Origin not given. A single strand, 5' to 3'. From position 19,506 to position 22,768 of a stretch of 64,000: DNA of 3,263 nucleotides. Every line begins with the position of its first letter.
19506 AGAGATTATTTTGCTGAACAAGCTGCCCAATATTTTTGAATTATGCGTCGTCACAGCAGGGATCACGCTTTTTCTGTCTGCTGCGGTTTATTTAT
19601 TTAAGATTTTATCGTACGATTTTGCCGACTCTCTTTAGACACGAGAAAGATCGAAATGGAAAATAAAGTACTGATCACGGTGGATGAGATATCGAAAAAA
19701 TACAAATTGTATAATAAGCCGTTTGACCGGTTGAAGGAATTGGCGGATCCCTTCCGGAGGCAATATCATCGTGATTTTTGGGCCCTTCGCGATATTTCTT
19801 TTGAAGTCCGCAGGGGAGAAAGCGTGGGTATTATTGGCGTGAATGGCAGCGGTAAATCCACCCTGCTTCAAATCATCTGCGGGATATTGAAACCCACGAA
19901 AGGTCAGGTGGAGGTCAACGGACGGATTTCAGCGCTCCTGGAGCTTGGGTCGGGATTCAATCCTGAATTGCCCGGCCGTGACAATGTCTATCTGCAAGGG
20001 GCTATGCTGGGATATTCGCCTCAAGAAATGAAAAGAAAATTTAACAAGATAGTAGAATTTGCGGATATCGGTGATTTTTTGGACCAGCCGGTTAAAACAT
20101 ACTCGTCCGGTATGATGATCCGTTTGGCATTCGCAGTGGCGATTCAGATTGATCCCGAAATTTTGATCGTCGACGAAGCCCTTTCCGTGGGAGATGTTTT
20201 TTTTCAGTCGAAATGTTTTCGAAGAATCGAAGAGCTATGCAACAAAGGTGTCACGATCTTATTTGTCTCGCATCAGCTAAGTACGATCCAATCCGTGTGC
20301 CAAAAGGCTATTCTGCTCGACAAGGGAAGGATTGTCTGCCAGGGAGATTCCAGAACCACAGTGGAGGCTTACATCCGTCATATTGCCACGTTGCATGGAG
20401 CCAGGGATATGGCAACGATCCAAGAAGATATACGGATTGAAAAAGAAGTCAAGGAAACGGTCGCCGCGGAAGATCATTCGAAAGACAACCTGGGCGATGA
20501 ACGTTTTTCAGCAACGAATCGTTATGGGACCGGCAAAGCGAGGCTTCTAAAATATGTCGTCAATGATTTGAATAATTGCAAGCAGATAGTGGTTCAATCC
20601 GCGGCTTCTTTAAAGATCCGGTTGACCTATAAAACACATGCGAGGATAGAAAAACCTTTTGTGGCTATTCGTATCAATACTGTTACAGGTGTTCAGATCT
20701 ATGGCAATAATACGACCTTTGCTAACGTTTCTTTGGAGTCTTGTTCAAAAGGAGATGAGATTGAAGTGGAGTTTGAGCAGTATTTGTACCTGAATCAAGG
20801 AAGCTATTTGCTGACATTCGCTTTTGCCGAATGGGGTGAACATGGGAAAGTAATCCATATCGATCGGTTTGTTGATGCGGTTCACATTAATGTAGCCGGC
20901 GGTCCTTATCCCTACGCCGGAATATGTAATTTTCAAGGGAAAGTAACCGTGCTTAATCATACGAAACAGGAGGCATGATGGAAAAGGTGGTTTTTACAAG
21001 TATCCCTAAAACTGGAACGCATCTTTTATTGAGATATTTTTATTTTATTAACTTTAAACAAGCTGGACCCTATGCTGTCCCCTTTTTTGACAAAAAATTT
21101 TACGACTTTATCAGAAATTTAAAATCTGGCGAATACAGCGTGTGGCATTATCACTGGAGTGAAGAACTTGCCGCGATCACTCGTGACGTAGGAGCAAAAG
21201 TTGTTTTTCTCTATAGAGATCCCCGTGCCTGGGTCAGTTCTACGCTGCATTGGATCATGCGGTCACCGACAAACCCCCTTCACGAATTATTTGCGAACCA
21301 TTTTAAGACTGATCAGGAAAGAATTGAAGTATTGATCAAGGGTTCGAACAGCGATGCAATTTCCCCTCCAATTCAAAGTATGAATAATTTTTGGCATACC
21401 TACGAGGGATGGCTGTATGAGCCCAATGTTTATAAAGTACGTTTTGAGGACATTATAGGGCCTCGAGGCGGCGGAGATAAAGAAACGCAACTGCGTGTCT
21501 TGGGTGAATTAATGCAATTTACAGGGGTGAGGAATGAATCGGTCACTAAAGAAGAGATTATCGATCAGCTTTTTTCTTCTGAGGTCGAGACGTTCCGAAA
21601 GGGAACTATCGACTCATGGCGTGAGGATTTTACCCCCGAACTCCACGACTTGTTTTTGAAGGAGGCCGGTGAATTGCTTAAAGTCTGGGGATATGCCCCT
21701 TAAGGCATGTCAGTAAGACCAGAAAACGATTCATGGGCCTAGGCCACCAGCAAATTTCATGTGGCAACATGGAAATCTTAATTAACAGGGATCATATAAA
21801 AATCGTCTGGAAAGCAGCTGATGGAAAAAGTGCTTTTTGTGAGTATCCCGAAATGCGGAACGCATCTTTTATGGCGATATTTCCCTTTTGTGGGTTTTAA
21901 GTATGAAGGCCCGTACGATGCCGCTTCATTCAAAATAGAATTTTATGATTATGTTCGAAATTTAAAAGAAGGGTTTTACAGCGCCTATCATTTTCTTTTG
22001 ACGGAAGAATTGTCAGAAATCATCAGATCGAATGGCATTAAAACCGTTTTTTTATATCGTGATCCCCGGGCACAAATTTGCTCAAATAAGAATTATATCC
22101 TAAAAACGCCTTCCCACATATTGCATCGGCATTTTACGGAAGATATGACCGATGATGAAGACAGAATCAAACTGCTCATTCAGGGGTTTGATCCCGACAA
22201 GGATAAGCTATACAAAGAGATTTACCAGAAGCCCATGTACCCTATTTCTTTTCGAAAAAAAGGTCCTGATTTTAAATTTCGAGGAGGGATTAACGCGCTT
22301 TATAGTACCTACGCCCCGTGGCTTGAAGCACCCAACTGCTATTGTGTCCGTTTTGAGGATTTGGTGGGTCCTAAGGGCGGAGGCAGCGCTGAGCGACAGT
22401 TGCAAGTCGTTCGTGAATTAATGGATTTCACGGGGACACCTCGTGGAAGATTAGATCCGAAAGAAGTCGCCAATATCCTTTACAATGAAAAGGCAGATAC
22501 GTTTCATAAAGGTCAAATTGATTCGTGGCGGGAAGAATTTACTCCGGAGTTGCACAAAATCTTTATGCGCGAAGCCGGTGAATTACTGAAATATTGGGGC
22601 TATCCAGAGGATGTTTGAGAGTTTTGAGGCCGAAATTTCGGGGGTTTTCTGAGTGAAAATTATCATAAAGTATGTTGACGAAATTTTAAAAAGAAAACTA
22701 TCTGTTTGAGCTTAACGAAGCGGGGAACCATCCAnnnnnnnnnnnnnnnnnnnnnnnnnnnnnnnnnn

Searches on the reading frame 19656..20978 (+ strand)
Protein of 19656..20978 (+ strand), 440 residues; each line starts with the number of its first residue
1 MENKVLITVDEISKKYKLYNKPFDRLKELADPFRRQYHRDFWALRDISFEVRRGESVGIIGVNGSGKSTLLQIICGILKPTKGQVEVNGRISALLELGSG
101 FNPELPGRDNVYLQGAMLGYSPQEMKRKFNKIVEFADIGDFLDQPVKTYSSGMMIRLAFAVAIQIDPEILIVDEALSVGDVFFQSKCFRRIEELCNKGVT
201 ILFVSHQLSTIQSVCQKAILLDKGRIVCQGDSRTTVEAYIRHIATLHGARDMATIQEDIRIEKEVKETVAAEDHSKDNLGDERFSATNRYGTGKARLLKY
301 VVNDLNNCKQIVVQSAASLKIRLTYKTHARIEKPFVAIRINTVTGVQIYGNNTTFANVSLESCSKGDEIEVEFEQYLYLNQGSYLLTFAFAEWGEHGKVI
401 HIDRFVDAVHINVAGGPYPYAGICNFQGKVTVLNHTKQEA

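Call 8: search_protein_families(library=pfam, proteins=[window:19656-20978:+], max_evalue=0.001)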
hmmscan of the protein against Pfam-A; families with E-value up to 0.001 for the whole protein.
window:19656-20978:+ (440 aa): 6 families
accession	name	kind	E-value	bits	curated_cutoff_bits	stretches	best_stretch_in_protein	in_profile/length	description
PF14524.12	Wzt_C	-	2e-26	93.1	30.4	1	287-424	2-141/143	Wzt C-terminal domain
PF00005.33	ABC_tran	-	4.8e-25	89.2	25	1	44-176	1-136/137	ABC transporter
PF13555.12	AAA_29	-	8.6e-05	22.7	27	1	49-88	17-55/61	P-loop containing region of AAA domain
PF13476.12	AAA_23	-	0.00052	21.1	27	0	47-78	13-43/201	AAA domain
PF13245.12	AAA_19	-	0.0006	20.4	25.1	0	55-84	12-41/134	AAA domain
PF13304.12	AAA_21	-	0.00062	20.4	27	0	58-75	3-26/304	AAA domain, putative AbiEii toxin, Type IV TA system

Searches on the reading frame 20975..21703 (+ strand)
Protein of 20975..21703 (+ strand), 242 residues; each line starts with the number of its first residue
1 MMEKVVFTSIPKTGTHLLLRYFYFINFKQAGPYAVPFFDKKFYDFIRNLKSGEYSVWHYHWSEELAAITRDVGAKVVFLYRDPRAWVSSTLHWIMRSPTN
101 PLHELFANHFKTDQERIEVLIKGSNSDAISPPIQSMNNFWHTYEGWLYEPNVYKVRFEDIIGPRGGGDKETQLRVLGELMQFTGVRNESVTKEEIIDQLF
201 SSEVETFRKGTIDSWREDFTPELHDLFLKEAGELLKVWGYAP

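Call 8: search_protein_families(library=pfam, proteins=[window:20975-21703:+], max_evalue=0.001)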
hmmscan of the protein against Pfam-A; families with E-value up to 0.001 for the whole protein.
window:20975-21703:+ (242 aa): 1 family
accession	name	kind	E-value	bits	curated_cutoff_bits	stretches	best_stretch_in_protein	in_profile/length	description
PF00685.33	Sulfotransfer_1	-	1.7e-06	28.1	22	1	43-233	61-249/255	Sulfotransferase domain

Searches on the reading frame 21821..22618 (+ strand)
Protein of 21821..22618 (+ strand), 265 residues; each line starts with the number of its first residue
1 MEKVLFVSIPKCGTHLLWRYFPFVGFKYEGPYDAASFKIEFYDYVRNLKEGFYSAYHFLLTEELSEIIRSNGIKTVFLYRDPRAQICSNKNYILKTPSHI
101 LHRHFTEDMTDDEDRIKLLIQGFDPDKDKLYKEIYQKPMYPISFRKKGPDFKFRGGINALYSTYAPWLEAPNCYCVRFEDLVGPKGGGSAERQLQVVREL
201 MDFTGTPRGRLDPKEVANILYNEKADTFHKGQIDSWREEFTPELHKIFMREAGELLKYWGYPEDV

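Call 8: search_protein_families(library=pfam, proteins=[window:21821-22618:+], max_evalue=0.001)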
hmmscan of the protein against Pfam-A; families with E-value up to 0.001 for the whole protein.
window:21821-22618:+ (265 aa): 1 family
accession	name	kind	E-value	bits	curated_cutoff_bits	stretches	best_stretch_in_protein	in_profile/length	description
PF00685.33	Sulfotransfer_1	-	5.6e-05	23.1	22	0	221-257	216-252/255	Sulfotransferase domain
